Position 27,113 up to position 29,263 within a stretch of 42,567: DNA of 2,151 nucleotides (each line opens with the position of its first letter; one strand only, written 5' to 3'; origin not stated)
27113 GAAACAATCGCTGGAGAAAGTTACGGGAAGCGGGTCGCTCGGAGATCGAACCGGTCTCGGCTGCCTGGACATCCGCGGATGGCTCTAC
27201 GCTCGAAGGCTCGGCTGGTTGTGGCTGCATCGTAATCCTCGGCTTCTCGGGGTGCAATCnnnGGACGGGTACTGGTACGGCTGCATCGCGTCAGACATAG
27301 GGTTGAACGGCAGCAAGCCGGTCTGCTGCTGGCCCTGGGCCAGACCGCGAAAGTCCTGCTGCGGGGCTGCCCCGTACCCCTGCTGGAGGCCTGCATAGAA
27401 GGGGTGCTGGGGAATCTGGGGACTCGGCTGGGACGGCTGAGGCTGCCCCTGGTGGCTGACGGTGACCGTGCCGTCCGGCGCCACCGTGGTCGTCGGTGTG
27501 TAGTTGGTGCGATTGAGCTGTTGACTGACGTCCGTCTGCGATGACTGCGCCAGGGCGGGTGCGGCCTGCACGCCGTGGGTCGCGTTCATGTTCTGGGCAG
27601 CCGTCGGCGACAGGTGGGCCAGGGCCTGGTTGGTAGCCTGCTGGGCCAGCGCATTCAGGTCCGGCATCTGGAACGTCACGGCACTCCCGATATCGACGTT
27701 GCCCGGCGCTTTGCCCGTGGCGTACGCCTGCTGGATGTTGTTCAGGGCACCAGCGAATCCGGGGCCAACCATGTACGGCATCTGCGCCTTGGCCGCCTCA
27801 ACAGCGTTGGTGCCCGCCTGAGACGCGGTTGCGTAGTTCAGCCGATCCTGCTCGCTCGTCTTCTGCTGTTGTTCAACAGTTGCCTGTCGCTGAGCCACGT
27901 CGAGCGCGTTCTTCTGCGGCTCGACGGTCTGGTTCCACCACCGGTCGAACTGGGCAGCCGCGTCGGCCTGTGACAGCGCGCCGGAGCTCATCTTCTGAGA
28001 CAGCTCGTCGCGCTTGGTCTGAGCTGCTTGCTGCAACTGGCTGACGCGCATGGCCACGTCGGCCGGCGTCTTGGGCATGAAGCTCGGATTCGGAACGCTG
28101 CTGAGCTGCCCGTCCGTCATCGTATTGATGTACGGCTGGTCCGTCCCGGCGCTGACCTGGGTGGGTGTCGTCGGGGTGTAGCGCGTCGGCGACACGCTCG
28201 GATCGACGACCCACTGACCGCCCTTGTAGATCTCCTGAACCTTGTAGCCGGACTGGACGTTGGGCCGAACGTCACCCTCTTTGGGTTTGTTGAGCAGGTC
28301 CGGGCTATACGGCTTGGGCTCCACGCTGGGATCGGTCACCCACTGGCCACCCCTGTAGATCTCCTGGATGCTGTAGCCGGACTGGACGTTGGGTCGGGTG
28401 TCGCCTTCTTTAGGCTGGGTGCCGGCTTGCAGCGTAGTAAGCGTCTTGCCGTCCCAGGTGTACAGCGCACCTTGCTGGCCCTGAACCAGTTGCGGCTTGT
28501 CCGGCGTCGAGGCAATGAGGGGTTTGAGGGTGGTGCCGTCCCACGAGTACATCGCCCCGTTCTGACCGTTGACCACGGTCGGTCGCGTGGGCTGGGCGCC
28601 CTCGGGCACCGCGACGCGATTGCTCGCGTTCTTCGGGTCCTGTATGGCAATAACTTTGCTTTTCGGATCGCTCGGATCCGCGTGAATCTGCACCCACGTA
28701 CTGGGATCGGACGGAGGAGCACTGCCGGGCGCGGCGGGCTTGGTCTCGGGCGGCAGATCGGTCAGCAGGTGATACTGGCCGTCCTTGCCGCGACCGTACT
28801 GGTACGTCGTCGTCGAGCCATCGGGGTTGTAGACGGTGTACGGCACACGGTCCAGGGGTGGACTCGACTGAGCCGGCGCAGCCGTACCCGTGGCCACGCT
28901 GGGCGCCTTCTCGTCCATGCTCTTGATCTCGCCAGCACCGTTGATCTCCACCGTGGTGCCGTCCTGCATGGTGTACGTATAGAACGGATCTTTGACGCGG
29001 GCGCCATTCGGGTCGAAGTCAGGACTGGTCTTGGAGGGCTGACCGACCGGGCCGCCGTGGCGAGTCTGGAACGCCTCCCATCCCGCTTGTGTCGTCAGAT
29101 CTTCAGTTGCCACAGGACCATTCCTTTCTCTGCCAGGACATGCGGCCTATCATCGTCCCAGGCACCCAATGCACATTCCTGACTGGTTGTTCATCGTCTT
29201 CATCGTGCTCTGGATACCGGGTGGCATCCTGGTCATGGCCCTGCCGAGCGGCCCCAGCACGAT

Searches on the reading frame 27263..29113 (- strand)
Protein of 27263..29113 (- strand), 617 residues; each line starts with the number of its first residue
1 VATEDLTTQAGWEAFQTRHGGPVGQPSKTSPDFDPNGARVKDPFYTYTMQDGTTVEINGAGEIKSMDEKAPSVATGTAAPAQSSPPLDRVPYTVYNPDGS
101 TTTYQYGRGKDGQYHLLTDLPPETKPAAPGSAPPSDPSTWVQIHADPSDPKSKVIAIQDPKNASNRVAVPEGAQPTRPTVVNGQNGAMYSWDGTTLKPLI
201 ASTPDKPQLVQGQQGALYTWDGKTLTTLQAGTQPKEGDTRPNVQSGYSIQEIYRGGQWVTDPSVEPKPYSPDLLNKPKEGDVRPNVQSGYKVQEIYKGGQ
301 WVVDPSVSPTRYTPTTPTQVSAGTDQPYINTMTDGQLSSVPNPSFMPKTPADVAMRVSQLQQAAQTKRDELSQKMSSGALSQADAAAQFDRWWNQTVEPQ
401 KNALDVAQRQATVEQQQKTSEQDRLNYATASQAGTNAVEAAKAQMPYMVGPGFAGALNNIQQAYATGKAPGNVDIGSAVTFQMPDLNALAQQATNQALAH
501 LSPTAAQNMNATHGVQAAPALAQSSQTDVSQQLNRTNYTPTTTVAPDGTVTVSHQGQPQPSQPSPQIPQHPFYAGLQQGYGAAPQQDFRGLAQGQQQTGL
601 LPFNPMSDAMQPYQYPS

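Call 15: search_protein_families(library=phrogs, proteins=[window:27263-29113:-], max_evalue=0.001)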
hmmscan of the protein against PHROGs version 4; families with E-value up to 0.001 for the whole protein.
window:27263-29113:- (617 aa): 0 families

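Call 17: search_protein_families(library=pfam, proteins=[window:27263-29113:-], max_evalue=0.01)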
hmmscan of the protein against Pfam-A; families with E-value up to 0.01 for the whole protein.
window:27263-29113:- (617 aa): 0 families

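Call 40: search_solved_structures(query=window:27263-29113:-, max_evalue=10)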
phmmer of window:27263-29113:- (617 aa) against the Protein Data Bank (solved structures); distinct sequences matched with E-value up to 10: 0.

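Call 89: search_protein_families(library=phrogs, proteins=[window:27263-29113:-], max_evalue=0.5)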
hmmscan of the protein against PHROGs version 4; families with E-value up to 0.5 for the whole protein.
window:27263-29113:- (617 aa): 0 families
